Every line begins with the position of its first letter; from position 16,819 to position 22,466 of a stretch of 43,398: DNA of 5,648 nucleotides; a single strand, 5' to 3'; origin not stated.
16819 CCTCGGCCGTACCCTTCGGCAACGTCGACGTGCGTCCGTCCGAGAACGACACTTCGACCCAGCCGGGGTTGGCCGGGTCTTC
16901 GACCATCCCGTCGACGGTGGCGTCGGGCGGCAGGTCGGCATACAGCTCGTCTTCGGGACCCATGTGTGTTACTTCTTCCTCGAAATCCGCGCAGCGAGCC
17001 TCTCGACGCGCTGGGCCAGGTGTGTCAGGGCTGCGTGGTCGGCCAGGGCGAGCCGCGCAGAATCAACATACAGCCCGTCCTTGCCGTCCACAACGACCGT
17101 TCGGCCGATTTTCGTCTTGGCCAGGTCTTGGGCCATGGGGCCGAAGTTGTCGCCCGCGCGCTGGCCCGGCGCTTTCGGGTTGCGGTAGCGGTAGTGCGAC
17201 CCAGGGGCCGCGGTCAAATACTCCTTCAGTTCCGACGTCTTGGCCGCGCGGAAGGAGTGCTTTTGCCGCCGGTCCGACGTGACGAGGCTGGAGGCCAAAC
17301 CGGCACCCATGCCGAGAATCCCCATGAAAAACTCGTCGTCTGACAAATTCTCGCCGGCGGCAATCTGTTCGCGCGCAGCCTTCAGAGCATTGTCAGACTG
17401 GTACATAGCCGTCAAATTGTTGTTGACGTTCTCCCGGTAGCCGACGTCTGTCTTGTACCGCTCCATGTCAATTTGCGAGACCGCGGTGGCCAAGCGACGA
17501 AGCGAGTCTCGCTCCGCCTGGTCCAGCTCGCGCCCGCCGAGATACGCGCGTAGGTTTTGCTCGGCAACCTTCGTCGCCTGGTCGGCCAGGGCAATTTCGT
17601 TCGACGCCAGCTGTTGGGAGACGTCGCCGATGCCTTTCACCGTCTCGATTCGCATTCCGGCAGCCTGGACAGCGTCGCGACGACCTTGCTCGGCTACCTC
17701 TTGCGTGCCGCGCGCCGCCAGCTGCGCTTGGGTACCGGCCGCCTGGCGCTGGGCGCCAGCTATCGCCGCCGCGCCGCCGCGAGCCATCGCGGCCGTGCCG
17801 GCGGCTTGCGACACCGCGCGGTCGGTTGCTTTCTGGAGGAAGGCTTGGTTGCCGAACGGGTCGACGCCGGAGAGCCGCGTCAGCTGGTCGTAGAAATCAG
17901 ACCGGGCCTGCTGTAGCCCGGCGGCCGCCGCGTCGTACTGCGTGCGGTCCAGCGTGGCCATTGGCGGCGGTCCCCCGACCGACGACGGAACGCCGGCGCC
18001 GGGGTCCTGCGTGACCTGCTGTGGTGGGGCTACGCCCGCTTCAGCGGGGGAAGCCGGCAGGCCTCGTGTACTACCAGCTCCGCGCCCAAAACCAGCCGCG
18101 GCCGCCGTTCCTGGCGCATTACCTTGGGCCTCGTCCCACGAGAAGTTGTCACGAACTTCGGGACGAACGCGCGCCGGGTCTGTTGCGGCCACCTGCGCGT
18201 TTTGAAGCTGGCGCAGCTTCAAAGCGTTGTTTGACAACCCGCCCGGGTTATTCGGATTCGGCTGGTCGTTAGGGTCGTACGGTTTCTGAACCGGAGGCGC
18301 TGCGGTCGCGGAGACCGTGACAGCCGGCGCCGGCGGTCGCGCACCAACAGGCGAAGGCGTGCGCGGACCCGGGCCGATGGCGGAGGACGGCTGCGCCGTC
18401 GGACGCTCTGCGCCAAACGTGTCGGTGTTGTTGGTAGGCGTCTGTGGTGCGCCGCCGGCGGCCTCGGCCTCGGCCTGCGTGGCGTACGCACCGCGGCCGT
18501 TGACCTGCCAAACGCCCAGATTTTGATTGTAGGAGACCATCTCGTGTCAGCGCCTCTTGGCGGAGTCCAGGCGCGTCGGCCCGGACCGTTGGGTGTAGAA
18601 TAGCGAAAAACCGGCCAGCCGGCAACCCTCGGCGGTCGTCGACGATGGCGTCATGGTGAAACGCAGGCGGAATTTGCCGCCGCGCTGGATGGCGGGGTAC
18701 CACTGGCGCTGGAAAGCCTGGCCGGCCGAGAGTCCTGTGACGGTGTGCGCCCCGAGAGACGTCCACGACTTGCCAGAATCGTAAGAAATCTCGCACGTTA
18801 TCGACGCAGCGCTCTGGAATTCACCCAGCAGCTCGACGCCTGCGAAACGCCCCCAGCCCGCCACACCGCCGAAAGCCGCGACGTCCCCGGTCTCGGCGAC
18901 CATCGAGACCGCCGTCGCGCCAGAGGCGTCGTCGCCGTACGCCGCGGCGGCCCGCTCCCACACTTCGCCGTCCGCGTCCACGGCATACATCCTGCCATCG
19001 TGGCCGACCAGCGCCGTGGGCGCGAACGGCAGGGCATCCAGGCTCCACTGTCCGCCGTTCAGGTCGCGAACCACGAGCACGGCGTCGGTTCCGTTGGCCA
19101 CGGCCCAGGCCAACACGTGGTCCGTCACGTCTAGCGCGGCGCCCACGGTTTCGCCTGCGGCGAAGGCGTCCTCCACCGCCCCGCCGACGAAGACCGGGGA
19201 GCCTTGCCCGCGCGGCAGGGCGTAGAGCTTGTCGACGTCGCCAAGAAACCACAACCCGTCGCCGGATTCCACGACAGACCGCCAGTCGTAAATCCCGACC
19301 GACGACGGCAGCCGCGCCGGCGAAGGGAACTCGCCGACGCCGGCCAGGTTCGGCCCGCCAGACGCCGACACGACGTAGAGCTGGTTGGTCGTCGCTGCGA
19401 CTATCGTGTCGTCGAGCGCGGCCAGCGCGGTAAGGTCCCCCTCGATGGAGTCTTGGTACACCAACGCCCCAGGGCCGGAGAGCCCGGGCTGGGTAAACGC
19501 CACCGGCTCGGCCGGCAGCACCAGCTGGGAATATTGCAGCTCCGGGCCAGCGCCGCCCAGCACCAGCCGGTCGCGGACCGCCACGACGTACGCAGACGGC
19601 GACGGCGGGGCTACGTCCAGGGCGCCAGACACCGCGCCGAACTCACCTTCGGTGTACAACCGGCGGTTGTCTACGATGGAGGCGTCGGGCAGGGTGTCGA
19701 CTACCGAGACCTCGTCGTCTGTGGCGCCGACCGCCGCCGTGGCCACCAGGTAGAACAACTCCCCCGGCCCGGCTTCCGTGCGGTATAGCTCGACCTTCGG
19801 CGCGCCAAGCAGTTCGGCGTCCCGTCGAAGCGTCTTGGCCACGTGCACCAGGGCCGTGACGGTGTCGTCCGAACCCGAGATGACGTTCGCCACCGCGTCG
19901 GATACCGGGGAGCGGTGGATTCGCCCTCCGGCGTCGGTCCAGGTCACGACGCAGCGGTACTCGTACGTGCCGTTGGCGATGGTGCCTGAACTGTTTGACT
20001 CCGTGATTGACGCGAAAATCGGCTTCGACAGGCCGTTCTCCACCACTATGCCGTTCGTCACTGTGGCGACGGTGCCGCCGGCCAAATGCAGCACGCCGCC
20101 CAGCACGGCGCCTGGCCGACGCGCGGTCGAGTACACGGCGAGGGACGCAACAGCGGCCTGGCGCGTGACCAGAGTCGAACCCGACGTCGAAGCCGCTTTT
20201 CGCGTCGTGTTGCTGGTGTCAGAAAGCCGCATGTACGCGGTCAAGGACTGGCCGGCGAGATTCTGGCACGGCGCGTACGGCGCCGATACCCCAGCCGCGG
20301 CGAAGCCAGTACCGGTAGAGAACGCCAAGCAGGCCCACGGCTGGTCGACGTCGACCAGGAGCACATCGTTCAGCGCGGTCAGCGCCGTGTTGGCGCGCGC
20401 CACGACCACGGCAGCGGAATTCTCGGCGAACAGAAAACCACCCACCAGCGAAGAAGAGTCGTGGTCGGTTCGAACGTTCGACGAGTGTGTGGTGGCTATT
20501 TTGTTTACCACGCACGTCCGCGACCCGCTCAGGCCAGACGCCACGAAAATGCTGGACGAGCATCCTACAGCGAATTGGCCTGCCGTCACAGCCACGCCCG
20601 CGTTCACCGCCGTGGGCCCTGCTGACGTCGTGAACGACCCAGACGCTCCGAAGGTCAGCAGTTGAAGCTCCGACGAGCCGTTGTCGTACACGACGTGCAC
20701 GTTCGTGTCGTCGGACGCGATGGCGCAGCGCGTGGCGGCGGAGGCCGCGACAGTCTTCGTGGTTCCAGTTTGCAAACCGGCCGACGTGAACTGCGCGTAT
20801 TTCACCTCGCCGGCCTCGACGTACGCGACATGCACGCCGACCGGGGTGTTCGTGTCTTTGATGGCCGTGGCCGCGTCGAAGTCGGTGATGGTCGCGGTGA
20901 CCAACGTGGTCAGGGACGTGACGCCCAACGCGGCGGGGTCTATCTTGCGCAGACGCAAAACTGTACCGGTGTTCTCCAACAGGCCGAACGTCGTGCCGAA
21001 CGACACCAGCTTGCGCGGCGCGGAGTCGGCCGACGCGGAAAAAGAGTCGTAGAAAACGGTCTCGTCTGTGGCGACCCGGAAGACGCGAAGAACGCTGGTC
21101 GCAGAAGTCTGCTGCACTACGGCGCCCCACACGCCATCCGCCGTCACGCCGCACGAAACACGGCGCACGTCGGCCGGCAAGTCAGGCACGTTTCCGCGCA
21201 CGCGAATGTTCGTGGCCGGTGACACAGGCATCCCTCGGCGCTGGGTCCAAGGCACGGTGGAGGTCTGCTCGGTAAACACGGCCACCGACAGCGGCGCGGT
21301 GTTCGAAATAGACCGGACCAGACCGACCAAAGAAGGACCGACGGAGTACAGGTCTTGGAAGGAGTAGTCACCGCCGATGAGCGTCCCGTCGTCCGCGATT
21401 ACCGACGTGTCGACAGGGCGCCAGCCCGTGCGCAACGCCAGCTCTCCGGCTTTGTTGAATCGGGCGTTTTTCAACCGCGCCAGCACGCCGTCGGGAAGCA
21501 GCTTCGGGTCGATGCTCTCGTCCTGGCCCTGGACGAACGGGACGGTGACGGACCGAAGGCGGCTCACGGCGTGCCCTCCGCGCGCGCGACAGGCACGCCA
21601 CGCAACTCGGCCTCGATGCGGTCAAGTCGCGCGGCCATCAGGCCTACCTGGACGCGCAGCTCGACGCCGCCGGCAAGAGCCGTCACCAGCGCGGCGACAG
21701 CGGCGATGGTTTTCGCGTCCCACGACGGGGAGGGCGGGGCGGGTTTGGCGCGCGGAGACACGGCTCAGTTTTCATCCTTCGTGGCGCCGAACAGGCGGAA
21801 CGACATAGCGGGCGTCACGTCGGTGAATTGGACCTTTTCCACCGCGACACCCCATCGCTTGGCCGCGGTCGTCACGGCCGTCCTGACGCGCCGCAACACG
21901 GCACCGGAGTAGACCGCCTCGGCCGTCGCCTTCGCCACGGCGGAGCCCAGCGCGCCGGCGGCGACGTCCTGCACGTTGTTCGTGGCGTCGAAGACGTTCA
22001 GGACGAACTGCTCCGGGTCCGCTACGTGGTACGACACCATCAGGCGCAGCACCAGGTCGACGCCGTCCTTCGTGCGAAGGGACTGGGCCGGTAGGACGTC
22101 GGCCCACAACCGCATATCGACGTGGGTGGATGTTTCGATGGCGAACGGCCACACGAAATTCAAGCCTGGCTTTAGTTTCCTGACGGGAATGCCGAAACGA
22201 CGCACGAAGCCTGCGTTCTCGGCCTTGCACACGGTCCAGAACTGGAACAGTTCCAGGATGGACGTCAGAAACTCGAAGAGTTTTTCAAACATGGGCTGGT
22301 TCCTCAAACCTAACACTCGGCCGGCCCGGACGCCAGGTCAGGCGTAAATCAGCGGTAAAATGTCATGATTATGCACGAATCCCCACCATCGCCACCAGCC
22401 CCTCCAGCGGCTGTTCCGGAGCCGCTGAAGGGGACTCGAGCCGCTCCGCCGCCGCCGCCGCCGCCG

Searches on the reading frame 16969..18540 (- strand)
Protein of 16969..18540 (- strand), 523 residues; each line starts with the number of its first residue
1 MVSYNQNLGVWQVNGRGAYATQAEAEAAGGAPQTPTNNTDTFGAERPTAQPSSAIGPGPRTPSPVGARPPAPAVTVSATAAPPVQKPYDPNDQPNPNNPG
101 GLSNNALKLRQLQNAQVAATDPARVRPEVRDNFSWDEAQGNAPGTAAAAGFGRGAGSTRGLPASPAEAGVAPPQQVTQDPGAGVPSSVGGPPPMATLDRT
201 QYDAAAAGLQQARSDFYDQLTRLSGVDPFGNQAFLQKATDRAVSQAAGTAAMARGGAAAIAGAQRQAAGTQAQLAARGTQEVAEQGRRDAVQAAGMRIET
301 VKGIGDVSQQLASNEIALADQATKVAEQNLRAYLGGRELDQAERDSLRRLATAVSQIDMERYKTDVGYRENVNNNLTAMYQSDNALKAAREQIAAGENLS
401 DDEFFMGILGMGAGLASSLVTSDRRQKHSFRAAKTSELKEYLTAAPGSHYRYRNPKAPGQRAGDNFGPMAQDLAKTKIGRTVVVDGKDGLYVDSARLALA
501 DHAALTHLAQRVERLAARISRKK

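Call 13: search_protein_families(library=phrogs, proteins=[window:16969-18540:-], max_evalue=0.001)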
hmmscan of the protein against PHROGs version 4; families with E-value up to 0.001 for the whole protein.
window:16969-18540:- (523 aa): 0 families

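Call 14: search_protein_families(library=pfam, proteins=[window:16969-18540:-], max_evalue=0.001)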
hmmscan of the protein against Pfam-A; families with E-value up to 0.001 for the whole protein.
window:16969-18540:- (523 aa): 1 family
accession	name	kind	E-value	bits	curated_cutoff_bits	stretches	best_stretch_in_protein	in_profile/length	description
PF13884.11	Peptidase_S74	-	0.00023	21.8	22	1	422-475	1-51/58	Chaperone of endosialidase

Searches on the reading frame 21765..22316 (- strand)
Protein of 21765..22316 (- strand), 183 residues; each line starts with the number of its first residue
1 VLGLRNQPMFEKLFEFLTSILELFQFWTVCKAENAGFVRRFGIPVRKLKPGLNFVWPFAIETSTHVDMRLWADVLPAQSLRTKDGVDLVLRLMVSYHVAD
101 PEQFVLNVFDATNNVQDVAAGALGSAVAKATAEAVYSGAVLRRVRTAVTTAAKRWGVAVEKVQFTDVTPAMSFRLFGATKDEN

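Call 13: search_protein_families(library=phrogs, proteins=[window:21765-22316:-], max_evalue=0.001)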
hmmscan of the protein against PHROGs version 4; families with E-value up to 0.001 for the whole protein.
window:21765-22316:- (183 aa): 1 family
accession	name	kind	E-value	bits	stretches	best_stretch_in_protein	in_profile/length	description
phrog_200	-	other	6.9e-06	26.4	1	23-169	97-258/379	lipoprotein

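Call 14: search_protein_families(library=pfam, proteins=[window:21765-22316:-], max_evalue=0.001)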
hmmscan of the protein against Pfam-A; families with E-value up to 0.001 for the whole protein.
window:21765-22316:- (183 aa): 1 family
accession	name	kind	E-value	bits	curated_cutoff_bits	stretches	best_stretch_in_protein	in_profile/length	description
PF01145.31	Band_7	-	3.4e-21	76.5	23.6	1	31-171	4-149/176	SPFH domain / Band 7 family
